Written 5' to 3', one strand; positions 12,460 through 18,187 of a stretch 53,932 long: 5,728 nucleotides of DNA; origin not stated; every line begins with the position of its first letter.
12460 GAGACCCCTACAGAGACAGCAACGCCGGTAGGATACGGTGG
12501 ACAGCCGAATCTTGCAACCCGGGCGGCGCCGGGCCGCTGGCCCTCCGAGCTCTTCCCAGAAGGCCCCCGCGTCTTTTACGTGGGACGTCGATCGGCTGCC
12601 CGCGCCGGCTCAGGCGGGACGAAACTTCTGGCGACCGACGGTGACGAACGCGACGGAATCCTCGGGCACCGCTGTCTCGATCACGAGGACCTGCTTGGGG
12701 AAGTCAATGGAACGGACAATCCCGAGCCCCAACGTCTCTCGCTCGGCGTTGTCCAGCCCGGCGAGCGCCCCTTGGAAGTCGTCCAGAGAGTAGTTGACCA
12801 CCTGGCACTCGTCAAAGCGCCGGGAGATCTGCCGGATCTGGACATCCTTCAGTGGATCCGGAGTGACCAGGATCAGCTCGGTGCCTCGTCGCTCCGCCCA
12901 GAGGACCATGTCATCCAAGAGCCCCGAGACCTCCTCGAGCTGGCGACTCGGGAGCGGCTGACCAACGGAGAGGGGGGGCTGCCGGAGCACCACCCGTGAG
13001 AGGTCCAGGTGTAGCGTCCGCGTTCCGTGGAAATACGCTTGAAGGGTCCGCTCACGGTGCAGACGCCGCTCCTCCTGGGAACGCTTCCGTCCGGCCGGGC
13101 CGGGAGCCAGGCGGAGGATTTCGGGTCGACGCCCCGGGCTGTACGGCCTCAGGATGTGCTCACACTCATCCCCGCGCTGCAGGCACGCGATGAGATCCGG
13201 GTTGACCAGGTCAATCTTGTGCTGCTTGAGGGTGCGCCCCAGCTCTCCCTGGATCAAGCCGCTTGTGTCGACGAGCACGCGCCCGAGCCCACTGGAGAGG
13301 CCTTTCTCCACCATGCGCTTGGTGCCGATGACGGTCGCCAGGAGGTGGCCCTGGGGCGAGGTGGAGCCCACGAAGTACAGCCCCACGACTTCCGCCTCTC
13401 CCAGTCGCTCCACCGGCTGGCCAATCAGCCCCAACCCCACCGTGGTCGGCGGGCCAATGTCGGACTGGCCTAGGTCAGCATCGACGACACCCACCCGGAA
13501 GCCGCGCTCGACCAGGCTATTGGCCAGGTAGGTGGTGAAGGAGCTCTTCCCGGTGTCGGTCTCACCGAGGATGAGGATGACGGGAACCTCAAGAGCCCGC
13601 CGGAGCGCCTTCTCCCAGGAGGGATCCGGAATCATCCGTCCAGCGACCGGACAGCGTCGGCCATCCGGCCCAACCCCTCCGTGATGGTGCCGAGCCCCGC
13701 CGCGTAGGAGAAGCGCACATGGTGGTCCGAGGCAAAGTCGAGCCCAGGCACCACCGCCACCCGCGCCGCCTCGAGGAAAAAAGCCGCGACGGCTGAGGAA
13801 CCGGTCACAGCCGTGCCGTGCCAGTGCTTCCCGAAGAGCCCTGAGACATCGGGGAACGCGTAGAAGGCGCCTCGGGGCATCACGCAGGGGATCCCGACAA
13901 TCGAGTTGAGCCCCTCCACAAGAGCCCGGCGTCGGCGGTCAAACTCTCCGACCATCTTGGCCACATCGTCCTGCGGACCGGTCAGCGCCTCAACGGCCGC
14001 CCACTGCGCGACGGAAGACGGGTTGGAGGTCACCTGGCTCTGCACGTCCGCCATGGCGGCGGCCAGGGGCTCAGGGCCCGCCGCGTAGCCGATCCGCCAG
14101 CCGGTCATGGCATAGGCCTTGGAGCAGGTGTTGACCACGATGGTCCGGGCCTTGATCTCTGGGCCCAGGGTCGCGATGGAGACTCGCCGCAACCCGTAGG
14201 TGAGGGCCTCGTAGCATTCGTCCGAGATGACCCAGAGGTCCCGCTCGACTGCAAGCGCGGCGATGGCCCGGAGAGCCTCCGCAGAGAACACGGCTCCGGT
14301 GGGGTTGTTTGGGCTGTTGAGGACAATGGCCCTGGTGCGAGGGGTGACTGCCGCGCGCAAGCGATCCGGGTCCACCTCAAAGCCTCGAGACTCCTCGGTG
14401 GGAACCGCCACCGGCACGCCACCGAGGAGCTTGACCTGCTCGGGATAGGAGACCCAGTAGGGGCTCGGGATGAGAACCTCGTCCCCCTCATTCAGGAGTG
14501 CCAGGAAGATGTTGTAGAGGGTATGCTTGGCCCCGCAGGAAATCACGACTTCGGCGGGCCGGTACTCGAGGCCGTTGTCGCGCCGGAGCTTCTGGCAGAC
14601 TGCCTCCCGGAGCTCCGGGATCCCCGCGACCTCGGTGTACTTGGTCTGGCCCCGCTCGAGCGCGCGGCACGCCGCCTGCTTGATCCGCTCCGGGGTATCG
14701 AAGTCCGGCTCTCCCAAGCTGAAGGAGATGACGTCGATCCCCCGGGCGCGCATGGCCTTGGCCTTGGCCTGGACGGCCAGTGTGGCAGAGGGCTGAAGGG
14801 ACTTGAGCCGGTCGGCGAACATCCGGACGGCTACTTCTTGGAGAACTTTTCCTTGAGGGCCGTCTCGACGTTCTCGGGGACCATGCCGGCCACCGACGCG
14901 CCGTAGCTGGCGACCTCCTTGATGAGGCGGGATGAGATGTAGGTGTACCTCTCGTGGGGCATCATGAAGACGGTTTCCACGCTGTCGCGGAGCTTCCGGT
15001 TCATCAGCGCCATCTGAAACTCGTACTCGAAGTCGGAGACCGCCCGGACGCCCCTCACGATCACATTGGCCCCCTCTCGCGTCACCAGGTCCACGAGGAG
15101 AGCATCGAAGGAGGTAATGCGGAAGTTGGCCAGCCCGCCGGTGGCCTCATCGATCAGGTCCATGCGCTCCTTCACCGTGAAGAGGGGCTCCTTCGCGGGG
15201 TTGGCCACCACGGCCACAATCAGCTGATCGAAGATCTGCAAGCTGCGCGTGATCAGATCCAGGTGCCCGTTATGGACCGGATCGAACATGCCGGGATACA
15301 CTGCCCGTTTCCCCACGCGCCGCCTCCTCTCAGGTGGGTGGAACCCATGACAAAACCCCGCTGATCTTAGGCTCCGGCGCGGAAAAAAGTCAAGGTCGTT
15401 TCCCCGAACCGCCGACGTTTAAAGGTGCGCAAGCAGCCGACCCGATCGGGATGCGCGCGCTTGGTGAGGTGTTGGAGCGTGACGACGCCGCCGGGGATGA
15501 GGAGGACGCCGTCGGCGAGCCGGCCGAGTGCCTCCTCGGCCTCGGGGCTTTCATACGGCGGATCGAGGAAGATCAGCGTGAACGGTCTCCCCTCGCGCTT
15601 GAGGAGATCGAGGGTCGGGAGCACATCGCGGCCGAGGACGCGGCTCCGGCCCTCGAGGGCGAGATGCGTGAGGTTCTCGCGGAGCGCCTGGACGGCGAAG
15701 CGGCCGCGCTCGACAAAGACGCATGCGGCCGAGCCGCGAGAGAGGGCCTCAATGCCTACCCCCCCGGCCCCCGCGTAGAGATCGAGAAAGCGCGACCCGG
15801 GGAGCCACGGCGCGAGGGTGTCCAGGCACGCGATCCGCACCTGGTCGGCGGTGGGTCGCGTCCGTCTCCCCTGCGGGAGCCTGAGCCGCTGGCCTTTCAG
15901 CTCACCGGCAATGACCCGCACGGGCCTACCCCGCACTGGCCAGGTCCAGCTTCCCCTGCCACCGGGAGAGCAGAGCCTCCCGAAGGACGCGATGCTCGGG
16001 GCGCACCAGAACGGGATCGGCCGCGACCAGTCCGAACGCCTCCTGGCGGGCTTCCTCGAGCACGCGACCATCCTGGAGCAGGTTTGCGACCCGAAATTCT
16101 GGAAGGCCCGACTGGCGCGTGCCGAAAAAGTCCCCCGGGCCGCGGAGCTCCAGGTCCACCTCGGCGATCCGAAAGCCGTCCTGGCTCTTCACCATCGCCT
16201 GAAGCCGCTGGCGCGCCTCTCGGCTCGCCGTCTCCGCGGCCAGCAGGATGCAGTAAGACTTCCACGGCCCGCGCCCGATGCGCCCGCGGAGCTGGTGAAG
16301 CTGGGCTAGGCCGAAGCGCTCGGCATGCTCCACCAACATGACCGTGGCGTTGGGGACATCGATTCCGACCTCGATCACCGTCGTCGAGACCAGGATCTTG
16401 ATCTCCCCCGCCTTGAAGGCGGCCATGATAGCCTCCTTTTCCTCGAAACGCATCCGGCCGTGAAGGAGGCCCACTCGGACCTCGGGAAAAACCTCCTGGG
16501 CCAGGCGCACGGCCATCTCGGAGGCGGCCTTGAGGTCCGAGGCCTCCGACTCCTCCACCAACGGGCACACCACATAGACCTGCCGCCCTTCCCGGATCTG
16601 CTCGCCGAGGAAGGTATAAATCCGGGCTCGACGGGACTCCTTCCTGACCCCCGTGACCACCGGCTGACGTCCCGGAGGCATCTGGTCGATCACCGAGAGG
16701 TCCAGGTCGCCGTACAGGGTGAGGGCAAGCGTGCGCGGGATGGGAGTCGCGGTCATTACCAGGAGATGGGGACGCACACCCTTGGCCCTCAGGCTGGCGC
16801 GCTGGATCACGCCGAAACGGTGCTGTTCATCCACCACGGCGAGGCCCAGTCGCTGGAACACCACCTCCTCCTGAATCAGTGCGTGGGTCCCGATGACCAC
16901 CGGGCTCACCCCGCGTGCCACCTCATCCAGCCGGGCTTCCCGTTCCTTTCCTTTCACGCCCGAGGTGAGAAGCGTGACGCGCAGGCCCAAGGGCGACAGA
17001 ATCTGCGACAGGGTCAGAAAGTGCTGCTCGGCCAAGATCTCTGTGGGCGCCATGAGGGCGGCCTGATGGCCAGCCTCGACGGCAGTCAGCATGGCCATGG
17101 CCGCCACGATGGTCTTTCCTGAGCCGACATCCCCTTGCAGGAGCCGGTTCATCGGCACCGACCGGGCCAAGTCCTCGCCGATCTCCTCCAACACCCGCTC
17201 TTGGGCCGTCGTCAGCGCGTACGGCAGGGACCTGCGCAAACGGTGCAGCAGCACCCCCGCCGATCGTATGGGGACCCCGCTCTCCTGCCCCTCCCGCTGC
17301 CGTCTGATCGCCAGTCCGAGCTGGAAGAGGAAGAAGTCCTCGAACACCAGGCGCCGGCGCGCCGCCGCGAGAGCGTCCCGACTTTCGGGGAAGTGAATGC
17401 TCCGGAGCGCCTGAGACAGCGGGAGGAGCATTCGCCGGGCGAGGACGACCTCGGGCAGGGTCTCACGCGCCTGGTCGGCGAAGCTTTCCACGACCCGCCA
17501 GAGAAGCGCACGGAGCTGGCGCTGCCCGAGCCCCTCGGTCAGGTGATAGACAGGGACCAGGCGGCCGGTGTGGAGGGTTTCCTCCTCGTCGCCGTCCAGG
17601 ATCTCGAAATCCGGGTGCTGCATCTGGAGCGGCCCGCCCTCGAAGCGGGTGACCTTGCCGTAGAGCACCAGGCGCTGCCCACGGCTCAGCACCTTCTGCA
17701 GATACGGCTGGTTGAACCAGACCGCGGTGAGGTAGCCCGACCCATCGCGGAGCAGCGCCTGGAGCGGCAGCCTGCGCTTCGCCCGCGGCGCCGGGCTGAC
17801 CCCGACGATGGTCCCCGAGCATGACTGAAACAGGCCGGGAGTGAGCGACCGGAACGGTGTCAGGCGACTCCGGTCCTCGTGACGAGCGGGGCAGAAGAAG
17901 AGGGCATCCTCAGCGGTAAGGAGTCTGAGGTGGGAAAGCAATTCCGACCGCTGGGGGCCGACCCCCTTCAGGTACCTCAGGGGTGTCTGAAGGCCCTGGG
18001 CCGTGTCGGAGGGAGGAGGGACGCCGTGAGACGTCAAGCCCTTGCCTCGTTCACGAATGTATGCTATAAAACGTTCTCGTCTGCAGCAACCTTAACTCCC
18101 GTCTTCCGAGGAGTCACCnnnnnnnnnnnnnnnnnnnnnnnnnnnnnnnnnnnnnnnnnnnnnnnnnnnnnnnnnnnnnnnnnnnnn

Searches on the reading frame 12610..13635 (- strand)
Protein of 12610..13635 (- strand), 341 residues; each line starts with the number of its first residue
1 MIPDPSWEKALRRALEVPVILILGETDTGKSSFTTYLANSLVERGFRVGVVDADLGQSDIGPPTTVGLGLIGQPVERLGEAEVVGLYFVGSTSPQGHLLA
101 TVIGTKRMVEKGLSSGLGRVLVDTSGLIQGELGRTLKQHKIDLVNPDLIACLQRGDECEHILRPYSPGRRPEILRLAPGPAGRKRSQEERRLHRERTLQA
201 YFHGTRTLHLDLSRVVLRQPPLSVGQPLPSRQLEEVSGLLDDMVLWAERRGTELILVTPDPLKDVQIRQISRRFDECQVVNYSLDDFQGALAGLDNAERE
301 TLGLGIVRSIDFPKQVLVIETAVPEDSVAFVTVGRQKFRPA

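Call 23: search_protein_families(library=pfam, proteins=[window:12610-13635:-], max_evalue=0.00001)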
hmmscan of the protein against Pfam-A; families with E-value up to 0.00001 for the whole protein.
window:12610-13635:- (341 aa): 2 families
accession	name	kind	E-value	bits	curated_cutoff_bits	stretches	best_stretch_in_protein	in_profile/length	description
PF16575.11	CLP1_P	-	9.7e-38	130.3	26.6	1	24-204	1-188/188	mRNA cleavage and polyadenylation factor CLP1 P-loop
PF25467.1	NOL9_C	-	7e-06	26.4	31.6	0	262-332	10-80/90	NOL9-like, C-terminal domain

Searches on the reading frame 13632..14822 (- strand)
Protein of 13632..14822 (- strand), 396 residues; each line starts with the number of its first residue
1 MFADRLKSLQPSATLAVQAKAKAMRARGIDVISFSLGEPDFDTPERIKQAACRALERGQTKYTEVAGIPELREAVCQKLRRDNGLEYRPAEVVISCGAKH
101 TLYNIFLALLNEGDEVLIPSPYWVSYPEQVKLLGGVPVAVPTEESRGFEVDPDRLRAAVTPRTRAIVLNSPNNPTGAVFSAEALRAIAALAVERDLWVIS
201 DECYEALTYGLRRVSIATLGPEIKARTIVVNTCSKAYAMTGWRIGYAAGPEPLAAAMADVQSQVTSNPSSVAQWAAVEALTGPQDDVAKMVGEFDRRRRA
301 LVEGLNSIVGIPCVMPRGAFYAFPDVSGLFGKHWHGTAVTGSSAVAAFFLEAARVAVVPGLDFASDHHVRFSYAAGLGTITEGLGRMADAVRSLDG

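Call 23: search_protein_families(library=pfam, proteins=[window:13632-14822:-], max_evalue=0.00001)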
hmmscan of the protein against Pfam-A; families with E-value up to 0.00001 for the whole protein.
window:13632-14822:- (396 aa): 2 families
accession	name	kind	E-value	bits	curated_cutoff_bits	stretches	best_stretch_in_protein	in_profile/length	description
PF00155.27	Aminotran_1_2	-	2.2e-75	254.5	19.7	1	30-375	2-348/361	Aminotransferase class I and II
PF01041.23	DegT_DnrJ_EryC1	-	1.4e-09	38.1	19.8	1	109-203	60-147/360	DegT/DnrJ/EryC1/StrS aminotransferase family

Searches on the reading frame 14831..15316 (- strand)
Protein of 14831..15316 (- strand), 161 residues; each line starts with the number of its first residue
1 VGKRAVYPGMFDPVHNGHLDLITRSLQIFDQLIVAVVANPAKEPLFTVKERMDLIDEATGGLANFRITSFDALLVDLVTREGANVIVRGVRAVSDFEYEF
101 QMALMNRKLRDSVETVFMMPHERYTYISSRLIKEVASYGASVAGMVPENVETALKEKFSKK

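Call 23: search_protein_families(library=pfam, proteins=[window:14831-15316:-], max_evalue=0.00001)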
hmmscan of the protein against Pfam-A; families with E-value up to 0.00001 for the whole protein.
window:14831-15316:- (161 aa): 1 family
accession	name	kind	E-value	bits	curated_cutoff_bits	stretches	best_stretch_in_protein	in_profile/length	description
PF01467.32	CTP_transf_like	-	3.3e-28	99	21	1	6-134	1-132/133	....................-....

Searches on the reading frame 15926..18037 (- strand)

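Call 23: search_protein_families(library=pfam, proteins=[window:15926-18037:-], max_evalue=0.00001)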
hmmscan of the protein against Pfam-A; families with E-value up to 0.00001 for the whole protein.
window:15926-18037:- (703 aa): 7 families
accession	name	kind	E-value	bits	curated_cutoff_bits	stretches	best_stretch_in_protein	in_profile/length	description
PF17191.10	RecG_wedge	-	9.1e-26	90.8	23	1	20-180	2-156/162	RecG wedge domain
PF00270.35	DEAD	-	4.6e-23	82.2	26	1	278-437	3-164/167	DEAD/DEAH box helicase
PF00271.37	Helicase_C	-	1.5e-22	80.3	23.5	1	476-589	9-108/110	Helicase conserved C-terminal domain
PF19833.4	RecG_dom3_C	-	4.8e-17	62.2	26.8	1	619-691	2-75/87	ATP-dependent DNA helicase RecG, domain 3, C-terminal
PF01336.31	tRNA_anti-codon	-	6.9e-09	36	27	1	95-147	21-75/75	OB-fold nucleic acid binding domain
PF04851.21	ResIII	-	1.1e-07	32.4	22.5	1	275-432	4-162/164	Type III restriction enzyme, res subunit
PF22590.2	Cas3-like_C_2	-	7.6e-06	26.6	27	0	503-589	13-103/106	CRISPR-associated nuclease/helicase Cas3, C-terminal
